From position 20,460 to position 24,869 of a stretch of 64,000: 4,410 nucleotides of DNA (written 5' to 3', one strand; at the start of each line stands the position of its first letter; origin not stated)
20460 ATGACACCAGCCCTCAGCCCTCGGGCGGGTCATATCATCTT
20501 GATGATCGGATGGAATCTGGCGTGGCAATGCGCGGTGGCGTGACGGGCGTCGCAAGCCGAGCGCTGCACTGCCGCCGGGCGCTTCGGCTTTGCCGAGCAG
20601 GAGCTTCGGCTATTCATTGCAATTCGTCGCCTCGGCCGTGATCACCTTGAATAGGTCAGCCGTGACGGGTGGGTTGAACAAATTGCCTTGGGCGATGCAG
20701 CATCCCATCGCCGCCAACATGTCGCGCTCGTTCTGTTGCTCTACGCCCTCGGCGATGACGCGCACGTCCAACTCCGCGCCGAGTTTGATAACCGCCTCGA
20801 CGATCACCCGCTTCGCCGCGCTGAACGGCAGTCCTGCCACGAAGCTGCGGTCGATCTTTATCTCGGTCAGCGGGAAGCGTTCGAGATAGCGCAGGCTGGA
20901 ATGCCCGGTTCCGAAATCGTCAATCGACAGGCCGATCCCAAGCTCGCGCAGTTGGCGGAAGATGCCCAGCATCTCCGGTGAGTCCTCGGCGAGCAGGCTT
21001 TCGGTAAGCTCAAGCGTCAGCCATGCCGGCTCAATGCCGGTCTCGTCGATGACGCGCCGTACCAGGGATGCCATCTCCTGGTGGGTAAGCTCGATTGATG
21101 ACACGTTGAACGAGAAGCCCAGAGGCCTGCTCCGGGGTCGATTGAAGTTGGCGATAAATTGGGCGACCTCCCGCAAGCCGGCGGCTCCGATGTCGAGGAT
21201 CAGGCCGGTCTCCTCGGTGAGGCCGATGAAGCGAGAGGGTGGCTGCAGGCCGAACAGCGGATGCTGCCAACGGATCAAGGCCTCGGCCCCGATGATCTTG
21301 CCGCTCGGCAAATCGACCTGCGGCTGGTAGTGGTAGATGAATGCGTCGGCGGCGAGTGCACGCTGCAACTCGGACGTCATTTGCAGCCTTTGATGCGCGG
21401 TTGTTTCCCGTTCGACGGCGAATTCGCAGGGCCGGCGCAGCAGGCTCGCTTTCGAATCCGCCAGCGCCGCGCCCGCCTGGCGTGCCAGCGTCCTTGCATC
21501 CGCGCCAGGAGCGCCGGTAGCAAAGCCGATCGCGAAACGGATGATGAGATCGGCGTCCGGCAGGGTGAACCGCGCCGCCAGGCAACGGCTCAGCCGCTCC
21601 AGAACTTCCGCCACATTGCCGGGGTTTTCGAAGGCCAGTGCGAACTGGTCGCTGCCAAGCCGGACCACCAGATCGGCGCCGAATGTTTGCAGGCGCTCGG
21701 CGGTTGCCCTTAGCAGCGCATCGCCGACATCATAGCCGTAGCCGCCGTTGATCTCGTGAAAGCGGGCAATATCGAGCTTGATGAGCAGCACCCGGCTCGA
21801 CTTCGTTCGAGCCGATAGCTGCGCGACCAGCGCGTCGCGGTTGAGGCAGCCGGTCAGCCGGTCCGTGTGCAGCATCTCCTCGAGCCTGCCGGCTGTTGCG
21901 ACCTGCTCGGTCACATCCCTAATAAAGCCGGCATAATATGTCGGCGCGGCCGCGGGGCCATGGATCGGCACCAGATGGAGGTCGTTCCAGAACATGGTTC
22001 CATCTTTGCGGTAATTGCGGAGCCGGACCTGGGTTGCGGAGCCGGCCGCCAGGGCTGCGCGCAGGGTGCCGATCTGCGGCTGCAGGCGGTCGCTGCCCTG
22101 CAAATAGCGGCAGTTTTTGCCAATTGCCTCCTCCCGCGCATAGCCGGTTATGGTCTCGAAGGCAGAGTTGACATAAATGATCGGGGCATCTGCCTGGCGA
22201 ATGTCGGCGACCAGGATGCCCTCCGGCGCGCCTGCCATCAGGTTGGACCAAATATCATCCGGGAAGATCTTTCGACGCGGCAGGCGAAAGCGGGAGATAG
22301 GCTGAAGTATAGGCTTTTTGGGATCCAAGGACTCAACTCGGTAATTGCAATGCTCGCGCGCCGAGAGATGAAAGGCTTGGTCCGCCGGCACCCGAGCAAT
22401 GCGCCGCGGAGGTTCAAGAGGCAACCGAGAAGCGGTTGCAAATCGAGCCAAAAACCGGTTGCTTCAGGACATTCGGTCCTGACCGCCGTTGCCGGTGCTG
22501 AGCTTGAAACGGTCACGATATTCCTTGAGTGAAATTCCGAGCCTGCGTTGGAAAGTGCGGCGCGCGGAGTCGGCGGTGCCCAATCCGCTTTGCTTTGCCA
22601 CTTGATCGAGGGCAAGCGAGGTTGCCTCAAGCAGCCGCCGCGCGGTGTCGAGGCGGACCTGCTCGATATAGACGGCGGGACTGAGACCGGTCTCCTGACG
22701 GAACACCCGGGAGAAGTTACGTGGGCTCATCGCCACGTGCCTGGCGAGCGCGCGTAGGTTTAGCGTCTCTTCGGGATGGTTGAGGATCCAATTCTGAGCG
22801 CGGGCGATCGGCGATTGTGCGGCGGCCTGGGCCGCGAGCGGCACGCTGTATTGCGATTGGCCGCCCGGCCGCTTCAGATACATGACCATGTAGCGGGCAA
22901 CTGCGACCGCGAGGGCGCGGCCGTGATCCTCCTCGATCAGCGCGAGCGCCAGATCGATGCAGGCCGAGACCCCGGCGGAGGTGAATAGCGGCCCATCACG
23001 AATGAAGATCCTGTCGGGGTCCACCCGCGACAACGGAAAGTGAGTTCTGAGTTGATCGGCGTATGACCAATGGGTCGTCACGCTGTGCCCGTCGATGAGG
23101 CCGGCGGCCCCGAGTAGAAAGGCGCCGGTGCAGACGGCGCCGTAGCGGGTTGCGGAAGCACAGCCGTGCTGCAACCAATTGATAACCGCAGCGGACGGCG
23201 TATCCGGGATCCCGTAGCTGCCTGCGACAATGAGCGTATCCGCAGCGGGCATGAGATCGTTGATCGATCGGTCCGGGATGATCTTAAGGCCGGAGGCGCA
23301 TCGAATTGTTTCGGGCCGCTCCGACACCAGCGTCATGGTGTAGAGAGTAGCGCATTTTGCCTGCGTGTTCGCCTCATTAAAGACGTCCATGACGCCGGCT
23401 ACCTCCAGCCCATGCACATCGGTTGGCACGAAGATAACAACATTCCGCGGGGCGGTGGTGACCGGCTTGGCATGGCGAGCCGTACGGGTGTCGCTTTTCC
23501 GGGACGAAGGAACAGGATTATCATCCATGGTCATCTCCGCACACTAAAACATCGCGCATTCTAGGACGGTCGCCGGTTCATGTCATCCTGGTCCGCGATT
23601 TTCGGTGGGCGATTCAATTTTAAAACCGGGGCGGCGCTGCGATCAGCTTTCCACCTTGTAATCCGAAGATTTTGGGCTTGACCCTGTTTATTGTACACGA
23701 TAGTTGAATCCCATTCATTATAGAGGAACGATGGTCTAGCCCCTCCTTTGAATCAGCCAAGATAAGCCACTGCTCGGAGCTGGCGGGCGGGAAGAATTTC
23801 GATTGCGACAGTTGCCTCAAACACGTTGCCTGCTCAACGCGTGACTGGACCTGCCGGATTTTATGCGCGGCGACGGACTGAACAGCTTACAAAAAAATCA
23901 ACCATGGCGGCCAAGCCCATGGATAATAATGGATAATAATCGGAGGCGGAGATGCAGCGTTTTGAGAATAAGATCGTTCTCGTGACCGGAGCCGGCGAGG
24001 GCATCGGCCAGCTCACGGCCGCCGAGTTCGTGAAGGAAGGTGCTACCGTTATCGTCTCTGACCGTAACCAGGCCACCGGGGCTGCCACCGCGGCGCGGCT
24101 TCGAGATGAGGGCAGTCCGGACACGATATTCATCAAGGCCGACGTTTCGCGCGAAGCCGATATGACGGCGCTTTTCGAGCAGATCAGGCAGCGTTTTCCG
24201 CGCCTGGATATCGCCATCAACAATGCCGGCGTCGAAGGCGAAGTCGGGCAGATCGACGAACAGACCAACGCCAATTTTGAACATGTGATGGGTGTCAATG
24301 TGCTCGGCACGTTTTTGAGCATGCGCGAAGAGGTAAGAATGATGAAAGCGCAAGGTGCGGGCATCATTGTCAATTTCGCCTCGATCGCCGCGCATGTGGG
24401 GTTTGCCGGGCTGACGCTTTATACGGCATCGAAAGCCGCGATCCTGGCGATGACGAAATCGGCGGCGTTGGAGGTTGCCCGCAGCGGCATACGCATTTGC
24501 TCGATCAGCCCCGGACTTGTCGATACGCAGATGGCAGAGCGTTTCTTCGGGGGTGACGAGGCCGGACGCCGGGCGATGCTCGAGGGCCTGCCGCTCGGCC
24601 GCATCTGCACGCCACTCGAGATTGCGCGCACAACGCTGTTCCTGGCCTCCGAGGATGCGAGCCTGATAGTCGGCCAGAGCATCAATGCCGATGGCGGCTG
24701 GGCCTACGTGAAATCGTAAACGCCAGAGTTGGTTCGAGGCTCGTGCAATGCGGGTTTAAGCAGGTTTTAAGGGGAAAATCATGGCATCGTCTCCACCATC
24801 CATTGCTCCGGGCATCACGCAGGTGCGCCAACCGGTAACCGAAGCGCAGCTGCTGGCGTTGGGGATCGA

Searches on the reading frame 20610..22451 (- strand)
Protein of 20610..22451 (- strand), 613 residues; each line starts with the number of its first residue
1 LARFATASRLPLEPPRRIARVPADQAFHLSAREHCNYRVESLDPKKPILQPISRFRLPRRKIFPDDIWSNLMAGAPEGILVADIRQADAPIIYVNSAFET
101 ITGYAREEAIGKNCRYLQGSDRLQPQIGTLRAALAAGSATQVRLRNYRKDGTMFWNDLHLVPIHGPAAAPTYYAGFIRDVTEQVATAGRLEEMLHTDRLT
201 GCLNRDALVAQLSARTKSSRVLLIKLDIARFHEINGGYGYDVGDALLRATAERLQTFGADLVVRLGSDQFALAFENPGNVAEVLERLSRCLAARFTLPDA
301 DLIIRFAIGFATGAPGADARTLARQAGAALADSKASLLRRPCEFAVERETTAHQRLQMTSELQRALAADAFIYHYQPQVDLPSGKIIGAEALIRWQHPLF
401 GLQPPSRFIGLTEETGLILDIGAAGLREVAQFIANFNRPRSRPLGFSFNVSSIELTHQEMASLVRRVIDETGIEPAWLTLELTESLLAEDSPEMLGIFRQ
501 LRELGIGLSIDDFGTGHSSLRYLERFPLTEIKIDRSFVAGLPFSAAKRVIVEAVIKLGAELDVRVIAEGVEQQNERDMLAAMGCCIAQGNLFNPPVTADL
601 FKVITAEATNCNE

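Call 7: search_protein_families(library=pfam, proteins=[window:20610-22451:-])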
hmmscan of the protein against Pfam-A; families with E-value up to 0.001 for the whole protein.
window:20610-22451:- (613 aa): 7 families
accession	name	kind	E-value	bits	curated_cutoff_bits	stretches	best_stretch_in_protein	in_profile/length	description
PF00563.25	EAL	-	3.8e-66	223.3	31.3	1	361-595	3-236/236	EAL domain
PF00990.26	GGDEF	-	2.1e-18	67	23.8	1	195-335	2-156/161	Diguanylate cyclase, GGDEF domain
PF13426.13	PAS_9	-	1.1e-17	64.6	27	1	77-182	2-103/103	PAS domain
PF00989.32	PAS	-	4.1e-12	46.6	22.6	1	69-180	4-113/113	PAS fold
PF08448.16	PAS_4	-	3.1e-09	37.5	23.1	1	77-184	6-109/110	PAS fold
PF08447.18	PAS_3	-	2.3e-08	34.7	25.6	1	91-176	1-88/89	PAS fold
PF13188.13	PAS_8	-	1.6e-06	28.2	21.8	1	70-121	5-54/65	PAS domain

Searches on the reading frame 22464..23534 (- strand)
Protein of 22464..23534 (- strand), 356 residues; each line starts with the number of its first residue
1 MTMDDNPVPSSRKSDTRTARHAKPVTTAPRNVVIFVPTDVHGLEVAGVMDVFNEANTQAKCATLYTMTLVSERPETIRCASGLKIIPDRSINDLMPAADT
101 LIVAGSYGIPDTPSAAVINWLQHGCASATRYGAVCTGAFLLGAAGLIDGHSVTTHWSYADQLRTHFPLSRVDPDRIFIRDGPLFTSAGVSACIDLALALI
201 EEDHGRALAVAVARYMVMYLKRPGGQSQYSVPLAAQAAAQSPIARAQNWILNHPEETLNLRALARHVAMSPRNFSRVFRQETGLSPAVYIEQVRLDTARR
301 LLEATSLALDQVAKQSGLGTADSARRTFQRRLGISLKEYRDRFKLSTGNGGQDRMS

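Call 7: search_protein_families(library=pfam, proteins=[window:22464-23534:-])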
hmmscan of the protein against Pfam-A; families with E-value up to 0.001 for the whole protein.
window:22464-23534:- (356 aa): 3 families
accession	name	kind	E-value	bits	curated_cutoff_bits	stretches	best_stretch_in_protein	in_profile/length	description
PF01965.30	DJ-1_PfpI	-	5.1e-23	82.1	26.6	1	31-202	2-165/165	DJ-1/PfpI family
PF12833.13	HTH_18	-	4.3e-20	72.2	33.6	1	263-342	1-80/80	Helix-turn-helix domain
PF00165.29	HTH_AraC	-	2.7e-14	53.3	26.6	1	251-290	2-41/42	Bacterial regulatory helix-turn-helix proteins, AraC family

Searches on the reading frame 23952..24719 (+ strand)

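Call 7: search_protein_families(library=pfam, proteins=[window:23952-24719:+])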
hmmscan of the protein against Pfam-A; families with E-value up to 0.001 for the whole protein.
window:23952-24719:+ (255 aa): 5 families
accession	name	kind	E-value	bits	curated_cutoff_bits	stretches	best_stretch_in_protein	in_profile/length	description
PF13561.12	adh_short_C2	-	2.6e-60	204.4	27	1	13-250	1-235/236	Enoyl-(Acyl carrier protein) reductase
PF00106.31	adh_short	-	5.2e-55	186.4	26.6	1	7-197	1-189/195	short chain dehydrogenase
PF08659.16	KR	-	1.6e-14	54.6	22.6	1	9-170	3-162/180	KR domain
PF23441.1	SDR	-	2.7e-05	24.2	27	1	4-211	5-214/258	SDR-like rossmann domain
PF01370.27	Epimerase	-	0.00051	20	20.9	1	9-169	1-154/240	NAD dependent epimerase/dehydratase family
